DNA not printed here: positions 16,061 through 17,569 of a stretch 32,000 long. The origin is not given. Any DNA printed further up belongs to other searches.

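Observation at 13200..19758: Type III R-M system whose mod and res genes are separated by an AlbA_2/HATPase_c_4 gene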

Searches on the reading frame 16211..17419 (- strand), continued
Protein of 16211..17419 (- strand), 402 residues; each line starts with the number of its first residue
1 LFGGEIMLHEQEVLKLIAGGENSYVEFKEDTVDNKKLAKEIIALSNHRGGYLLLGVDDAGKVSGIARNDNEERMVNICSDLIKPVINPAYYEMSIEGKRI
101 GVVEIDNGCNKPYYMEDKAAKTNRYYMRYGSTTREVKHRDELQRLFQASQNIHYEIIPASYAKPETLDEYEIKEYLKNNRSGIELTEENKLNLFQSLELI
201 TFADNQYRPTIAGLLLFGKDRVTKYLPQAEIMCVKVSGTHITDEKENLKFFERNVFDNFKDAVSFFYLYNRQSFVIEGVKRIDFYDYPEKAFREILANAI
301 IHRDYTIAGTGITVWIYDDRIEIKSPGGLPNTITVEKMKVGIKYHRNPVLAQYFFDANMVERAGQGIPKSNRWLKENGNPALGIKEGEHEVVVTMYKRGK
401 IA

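Call 36: search_protein_families(library=padloc, proteins=[L124:2204-4888:+, L127:4303-6990:+], max_evalue=0.001)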
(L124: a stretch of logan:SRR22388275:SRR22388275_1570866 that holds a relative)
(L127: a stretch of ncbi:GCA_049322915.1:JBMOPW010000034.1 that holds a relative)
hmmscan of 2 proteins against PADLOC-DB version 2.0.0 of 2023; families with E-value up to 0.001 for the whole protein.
L124:2204-4888:+ (894 aa): 17 families
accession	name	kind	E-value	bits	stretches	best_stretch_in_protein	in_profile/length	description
PDLC02208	Ppl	-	2.2e-50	169.7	1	10-888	4-888/894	-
PDLC04135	mad3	-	5.8e-12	43.8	1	289-836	13-326/374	mads_3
PDLC02980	AriA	-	2.7e-08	32.1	1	573-836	82-302/304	-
PDLC03862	LmuB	-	1.3e-07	28.3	1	293-341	22-66/643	-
PDLC03859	LmuB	-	4e-07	27.6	1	293-839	18-591/611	-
PDLC03863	LmuB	-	4.2e-07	27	1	291-330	17-57/610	-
PDLC00305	PtuA1|PtuA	-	7e-07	26.9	1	287-335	12-60/392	AAA ATPase domain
PDLC00279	PtuA1|PtuA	-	9.5e-07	26.3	1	291-370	19-99/416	AAA ATPase domain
PDLC03865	LmuB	-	2.5e-06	24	1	297-699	30-463/1007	-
PDLC00278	PtuA1|PtuA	-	6.1e-06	23.8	1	292-332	17-57/436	AAA ATPase domain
PDLC00096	GajA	-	2.3e-05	21.3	1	290-357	16-82/630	AAA ATPase domain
PDLC04678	PDC-M49A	-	2.4e-05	20.8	1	784-852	558-627/681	-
PDLC00271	PtuA1|PtuA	-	2.5e-05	22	1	290-355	15-82/421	AAA ATPase domain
PDLC04168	GajA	-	2.6e-05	21.1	1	292-328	18-54/570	-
PDLC02913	ATPase_I-A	-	0.00016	18.9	1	290-323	66-99/508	-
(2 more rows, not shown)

L127:4303-6990:+ (895 aa): 10 families
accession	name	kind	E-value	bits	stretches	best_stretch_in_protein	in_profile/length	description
PDLC02208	Ppl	-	5.2e-40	135.4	2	10-650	4-635/894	-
PDLC04135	mad3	-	2.3e-13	48.5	1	292-882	15-372/374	mads_3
PDLC03862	LmuB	-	9.3e-07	25.6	1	295-327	23-55/643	-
PDLC03863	LmuB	-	1.4e-06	25.3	1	281-333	6-58/610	-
PDLC03859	LmuB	-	1.6e-06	25.6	1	295-329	19-54/611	-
PDLC02980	AriA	-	2e-06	26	1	774-836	237-302/304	-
PDLC03867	LmuB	-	4.9e-06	23.3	1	293-338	19-67/605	-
PDLC00279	PtuA1|PtuA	-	5.9e-06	23.7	1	292-340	19-67/416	AAA ATPase domain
PDLC04213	HEC-02A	-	5.5e-05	20.9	1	293-355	17-76/337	-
PDLC04140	mad8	-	0.00028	18.5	0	300-516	28-149/314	mads_8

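Call 41: search_protein_families(library=pfam, alignment_id=A2, max_evalue=0.0001)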
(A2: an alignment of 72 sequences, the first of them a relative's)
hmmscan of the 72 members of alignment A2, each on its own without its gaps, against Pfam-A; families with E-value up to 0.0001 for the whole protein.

A. member 1, L006:4772-6916:+ (715 aa): 4 families
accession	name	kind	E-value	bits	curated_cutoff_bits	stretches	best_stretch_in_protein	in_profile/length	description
PF01968.24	Hydantoinase_A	-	2e-56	191.8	22.9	1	194-501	1-290/291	Hydantoinase/oxoprolinase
PF05378.19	Hydant_A_N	-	9.4e-26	91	25.2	1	5-174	1-174/176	Hydantoinase/oxoprolinase N-terminal region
PF02782.22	FGGY_C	-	3e-07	30.8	27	1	422-496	120-193/198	FGGY family of carbohydrate kinases, C-terminal domain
PF13941.12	MutL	-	2.4e-05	23.7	27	0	8-61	4-55/450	MutL protein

B. families by the number of members that match (of 72 scanned): 63 families (the first 25 are shown)
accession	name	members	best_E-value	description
PF13304.12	AAA_21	25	7.5e-14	AAA domain, putative AbiEii toxin, Type IV TA system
PF02463.25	SMC_N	22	2.3e-13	RecF/RecN/SMC N terminal domain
PF13476.12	AAA_23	19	1e-12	AAA domain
PF04851.21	ResIII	3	2.4e-40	Type III restriction enzyme, res subunit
PF00270.35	DEAD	3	9.4e-09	DEAD/DEAH box helicase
PF13175.12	AAA_15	3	2.3e-05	AAA ATPase domain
PF00005.33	ABC_tran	2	6.5e-28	ABC transporter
PF00271.37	Helicase_C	2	4.6e-24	Helicase conserved C-terminal domain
PF00004.35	AAA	2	9.6e-24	ATPase family associated with various cellular activities (AAA)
PF13020.12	NOV_C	2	1e-23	Protein NO VEIN, C-terminal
PF04326.19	SLFN_AlbA_2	2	1.4e-19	Schlafen, AlbA_2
PF13749.12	HATPase_c_4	2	1.8e-18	Putative ATP-dependent DNA helicase recG C-terminal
PF00176.29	SNF2-rel_dom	2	8.1e-17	SNF2-related domain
PF07728.20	AAA_5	2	2e-10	AAA domain (dynein-related subfamily)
PF02811.25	PHP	2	1.9e-06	PHP domain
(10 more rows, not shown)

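Call 42: search_protein_families(library=pfam, alignment_id=A3, max_evalue=0.0001)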
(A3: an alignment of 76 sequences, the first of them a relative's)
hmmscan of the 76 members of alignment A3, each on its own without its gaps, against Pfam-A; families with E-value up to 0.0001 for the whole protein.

A. member 1, L006:8414-9127:+ (238 aa): 4 families
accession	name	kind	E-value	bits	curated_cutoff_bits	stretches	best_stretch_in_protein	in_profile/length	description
PF00106.31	adh_short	-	2.4e-56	190.8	26.6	1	6-195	1-190/195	short chain dehydrogenase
PF13561.12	adh_short_C2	-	2.5e-40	139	27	1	12-218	1-215/236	Enoyl-(Acyl carrier protein) reductase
PF08659.16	KR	-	2.5e-14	54.1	22.6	1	9-164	4-159/180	KR domain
PF23441.1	SDR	-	5.1e-09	36.3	27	1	3-191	5-198/258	SDR-like rossmann domain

B. families by the number of members that match (of 76 scanned): 104 families (the first 25 are shown)
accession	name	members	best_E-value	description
PF04851.21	ResIII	8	4.4e-20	Type III restriction enzyme, res subunit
PF18766.7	SWI2_SNF2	5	1.2e-77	SWI2/SNF2 ATPase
PF04313.20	HSDR_N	3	1.2e-45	Type I restriction enzyme R protein N terminus (HSDR_N)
PF22679.2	T1R_D3-like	3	2.1e-37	Type I restriction enzyme subunit R domain 3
PF13175.12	AAA_15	2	2.1e-34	AAA ATPase domain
PF06634.17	DUF1156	2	5.9e-30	Protein of unknown function (DUF1156)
PF13304.12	AAA_21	2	3.7e-21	AAA domain, putative AbiEii toxin, Type IV TA system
PF13476.12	AAA_23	2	5.2e-16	AAA domain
PF02463.25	SMC_N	2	3.1e-08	RecF/RecN/SMC N terminal domain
PF07813.17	LTXXQ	2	3.2e-07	LTXXQ motif family protein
PF11867.13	T1RH-like_C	1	1.5e-138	Type I restriction enzyme HindI endonuclease subunit-like, C-terminal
PF14356.11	DUF4403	1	3.3e-110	Domain of unknown function (DUF4403)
PF13310.11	Virulence_RhuM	1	4e-107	Virulence protein RhuM family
PF01041.23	DegT_DnrJ_EryC1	1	2.6e-87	DegT/DnrJ/EryC1/StrS aminotransferase family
PF05833.16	NFACT_N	1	2.7e-68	NFACT N-terminal and middle domains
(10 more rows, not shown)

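Call 48: search_solved_structures(query=A4, max_evalue=1, show_alignments=2)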
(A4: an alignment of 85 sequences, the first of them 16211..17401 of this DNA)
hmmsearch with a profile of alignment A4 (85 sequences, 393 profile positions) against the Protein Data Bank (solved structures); distinct sequences matched with E-value up to 1: 17.
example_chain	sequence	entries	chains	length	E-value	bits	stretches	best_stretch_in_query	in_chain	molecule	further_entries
3lmm_A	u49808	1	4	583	2e-19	73.1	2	245-381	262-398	Uncharacterized protein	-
9nyy_A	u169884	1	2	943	1.2e-07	34.3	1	9-64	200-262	Protein SLFN14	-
9ylu_A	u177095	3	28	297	2.6e-07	33.2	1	15-137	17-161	CbCash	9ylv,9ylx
5yd0_A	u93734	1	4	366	5.2e-07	32.2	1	14-65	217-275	Schlafen 8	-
9jr9_A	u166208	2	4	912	2.1e-06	30.3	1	14-64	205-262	Protein SLFN14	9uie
7lrc_A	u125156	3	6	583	2.3e-06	30.1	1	28-62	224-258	Schlafen family member 12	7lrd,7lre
7eg0_B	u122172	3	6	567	2.6e-06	29.9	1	28-62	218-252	Schlafen family member 12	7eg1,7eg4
2kyy_A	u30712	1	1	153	3.7e-06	29.4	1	8-126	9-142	Possible ATP-dependent DNA helicase RecG-related protein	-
9jn9_A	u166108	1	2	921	6.1e-06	28.7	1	30-64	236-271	Protein SLFN14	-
7cux_A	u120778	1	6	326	6.7e-06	28.6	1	9-64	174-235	Schlafen family member 5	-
7q3z_B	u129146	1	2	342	7.6e-06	28.4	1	9-64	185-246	Schlafen family member 5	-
6rr9_A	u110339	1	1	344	7.7e-06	28.4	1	9-64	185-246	Schlafen family member 5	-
7fex_A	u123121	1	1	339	1.4e-05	27.5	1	9-65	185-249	SLFN11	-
7ppj_A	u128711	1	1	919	7.4e-05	25.1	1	9-64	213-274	Schlafen family member 5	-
7zel_A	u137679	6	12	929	8.8e-05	24.9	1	10-64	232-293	Schlafen family member 11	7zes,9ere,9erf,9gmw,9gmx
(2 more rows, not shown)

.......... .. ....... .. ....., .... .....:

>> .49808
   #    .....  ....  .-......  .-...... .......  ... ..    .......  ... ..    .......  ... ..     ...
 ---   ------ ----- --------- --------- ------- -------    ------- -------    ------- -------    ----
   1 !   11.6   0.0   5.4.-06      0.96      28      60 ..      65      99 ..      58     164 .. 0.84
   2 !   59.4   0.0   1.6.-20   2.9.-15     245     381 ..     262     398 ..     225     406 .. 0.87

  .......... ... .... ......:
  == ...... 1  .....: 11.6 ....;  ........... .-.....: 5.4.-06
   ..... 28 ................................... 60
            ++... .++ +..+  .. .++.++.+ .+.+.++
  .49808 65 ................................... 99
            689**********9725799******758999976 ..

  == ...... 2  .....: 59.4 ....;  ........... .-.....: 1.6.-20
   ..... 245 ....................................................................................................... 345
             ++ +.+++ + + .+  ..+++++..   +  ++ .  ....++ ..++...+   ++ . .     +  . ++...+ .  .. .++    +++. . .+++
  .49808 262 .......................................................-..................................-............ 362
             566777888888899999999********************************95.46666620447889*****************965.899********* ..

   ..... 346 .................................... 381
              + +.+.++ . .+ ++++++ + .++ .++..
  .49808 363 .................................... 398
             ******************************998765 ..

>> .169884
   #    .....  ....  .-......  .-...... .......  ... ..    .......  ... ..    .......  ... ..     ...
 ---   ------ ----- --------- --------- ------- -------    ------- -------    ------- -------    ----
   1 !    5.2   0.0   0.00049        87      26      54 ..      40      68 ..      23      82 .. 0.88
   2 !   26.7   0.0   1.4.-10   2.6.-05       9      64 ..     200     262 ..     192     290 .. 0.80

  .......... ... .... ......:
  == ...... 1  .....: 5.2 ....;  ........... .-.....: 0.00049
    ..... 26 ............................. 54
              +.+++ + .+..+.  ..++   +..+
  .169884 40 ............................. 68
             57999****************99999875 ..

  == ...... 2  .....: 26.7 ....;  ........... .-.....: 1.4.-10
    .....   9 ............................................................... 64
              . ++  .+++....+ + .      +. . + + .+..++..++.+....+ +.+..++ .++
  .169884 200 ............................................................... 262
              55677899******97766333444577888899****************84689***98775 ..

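Call 53: predict_structure(alignment_id=A4)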
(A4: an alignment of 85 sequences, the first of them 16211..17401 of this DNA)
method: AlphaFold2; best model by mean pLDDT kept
length: 396 residues; sequences in the alignment: 85
mean_pLDDT: 88.1   pTM: 0.66
mean pLDDT of the five models: 88.1, 88.1, 88.0, 88.0, 86.4
residues with pLDDT >= 90: 235; 70-90: 136; 50-70: 23; < 50: 2
segments of 3 or more residues with pLDDT < 50: none
pLDDT, mean of each block of 10 residues (from residue 1): 90 92 93 93 93 91 93 90 92 93 78 79 89 69 65 86 95 89 91 85 94 91 95 95 96 97 85 80 95 90 88 95 75 81 92 86 93 92 89 66
secondary structure, 60 per line:
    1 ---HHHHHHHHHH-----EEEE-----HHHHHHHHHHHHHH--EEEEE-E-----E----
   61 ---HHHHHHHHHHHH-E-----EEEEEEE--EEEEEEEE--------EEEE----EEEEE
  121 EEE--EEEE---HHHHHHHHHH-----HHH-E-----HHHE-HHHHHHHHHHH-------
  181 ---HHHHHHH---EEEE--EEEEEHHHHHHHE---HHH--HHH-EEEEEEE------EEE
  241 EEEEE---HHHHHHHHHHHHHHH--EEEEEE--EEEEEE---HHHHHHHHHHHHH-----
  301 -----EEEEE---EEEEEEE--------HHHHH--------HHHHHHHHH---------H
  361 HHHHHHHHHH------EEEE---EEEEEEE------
elements in order: H4-13 E19-22 H28-41 E44-48 H64-75 E83-89 E92-99 E108-111 E116-123 E126-129 H133-142 H163-173 H184-190 E194-197 E200-204 H205-211 E225-231 E238-245 H249-263 E266-271 E274-279 H283-295 E306-310 E314-320 H329-333 H342-350 H360-370 E377-380 E384-390

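Call 56: fold_search(model_id=the predicted structure, library=pdb)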
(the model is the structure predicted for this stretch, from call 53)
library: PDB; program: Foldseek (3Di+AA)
matches with E <= 10: 542; with E <= 0.001: 23
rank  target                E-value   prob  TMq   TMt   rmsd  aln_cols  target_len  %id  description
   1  3lmm_A                1.0e-20  1.00  0.48  0.39  12.9       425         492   21  Crystal Structure of the DIP2311 protein from Corynebacterium diphtheriae, Northeast Structural Genomics Consortium Ta (released 2010-02-16)
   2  3lmm_B                2.8e-20  1.00  0.44  0.33  12.3       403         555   21  Crystal Structure of the DIP2311 protein from Corynebacterium diphtheriae, Northeast Structural Genomics Consortium Ta (released 2010-02-16)
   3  3lmm_C                4.7e-19  1.00  0.47  0.40  12.5       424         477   20  Crystal Structure of the DIP2311 protein from Corynebacterium diphtheriae, Northeast Structural Genomics Consortium Ta (released 2010-02-16)
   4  3lmm_D                4.2e-18  1.00  0.44  0.32  12.6       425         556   20  Crystal Structure of the DIP2311 protein from Corynebacterium diphtheriae, Northeast Structural Genomics Consortium Ta (released 2010-02-16)
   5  7eg0_B                1.1e-05  0.99  0.23  0.17  20.7       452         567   13  Cryo-EM structure of anagrelide-induced PDE3A-SLFN12 complex (released 2021-09-29)
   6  2kyy_MODEL_1_A        3.8e-05  1.00  0.26  0.61   8.8       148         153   24  Solution NMR Structure of the N-terminal Domain of Putative ATP-dependent DNA Helicase RecG-related Protein fr (released 2010-08-11)
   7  9nyy_B                8.6e-05  1.00  0.22  0.12  17.8       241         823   16  Nucleic acid bound human SLFN14, State 1 (released 2025-07-09)
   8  9uie_B                1.0e-04  1.00  0.23  0.11  15.0       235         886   16  Electronic microscopy structure of human schlafen14-E211A dimer in complex with dsRNA (released 2025-08-06)
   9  7lre_A                1.0e-04  0.92  0.20  0.16  21.6       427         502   12  Cryo-EM of the SLFN12-PDE3A complex: SLFN12 body refinement (released 2021-06-09)
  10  7lrd_A                1.0e-04  0.92  0.20  0.16  21.6       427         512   12  Cryo-EM of the SLFN12-PDE3A complex: Consensus subset model (released 2021-06-09)
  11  9o0d_D                2.7e-04  1.00  0.22  0.37   6.5       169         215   15  crystal structure of rSAMD9 tRNase domain (released 2025-07-02)
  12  7ksp_B                3.2e-04  1.00  0.25  0.43   4.4       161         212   21  Crystal structure of hSAMD9_DBD with DNA (released 2022-01-05)
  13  9o0d_A                3.2e-04  1.00  0.23  0.40   5.9       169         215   14  crystal structure of rSAMD9 tRNase domain (released 2025-07-02)
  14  3crl_A                3.8e-04  1.00  0.20  0.21  11.1       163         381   16  Crystal structure of the PDHK2-L2 complex. (released 2008-04-29)
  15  7zep_A                4.1e-04  1.00  0.20  0.10  10.3       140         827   17  Human SLFN11 E209A dimer (released 2022-09-28)
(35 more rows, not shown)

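Call 58: find_encoding_contigs(protein=P0006, flank=7000, max_places=2)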
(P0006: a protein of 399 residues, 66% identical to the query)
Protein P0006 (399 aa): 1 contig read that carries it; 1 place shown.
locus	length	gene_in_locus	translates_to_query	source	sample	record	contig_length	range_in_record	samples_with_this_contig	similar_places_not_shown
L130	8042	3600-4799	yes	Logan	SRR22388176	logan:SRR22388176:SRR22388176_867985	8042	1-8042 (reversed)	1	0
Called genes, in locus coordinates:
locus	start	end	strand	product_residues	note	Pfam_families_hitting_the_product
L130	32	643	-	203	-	PF13353:Fer4_12, PF04055:Radical_SAM (weak)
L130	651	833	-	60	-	-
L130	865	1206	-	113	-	-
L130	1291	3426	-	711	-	PF00004:AAA, PF01434:Peptidase_M41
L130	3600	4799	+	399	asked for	PF04326:SLFN_AlbA_2, PF13749:HATPase_c_4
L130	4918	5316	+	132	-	-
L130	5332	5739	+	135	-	-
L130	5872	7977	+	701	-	PF05547:Peptidase_M6, PF03160:Calx-beta, PF16132:DUF4843 (faint), PF03160:Calx-beta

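Call 59: find_encoding_contigs(protein=P0020, flank=7000, max_places=3)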
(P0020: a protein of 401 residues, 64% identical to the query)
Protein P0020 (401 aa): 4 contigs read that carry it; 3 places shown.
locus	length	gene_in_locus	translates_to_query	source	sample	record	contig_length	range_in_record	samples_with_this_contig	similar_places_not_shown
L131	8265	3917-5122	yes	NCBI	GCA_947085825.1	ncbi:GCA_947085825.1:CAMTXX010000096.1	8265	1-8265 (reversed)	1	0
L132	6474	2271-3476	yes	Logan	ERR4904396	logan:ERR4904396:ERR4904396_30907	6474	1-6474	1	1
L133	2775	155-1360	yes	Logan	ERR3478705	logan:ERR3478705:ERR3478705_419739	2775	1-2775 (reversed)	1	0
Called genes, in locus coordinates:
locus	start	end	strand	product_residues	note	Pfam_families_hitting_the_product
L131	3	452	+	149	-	?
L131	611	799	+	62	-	-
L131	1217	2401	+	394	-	-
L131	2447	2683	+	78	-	-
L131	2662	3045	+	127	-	PF01850:PIN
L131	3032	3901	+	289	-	PF04055:Radical_SAM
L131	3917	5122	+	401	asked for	PF04326:SLFN_AlbA_2, PF13749:HATPase_c_4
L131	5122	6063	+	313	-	PF04851:ResIII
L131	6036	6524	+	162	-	-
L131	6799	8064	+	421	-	PF02403:Seryl_tRNA_N, PF00587:tRNA-synt_2b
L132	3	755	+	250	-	?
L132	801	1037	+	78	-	-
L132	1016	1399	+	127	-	PF01850:PIN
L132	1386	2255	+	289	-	PF04055:Radical_SAM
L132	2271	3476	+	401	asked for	PF04326:SLFN_AlbA_2, PF13749:HATPase_c_4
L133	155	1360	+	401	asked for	PF04326:SLFN_AlbA_2, PF13749:HATPase_c_4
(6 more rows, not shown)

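Call 60: find_encoding_contigs(protein=P0026, flank=7000, max_places=2)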
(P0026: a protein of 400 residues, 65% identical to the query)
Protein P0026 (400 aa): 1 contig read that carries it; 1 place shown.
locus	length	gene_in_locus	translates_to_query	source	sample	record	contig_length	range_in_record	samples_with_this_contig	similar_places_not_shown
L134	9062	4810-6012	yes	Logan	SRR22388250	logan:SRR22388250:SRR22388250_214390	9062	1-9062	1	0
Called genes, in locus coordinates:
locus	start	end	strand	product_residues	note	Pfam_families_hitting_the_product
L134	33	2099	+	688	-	PF01555:N6_N4_Mtase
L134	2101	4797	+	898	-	PF02463:SMC_N, PF13304:AAA_21 (faint), PF13476:AAA_23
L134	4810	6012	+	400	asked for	PF04326:SLFN_AlbA_2, PF13749:HATPase_c_4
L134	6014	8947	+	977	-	PF04851:ResIII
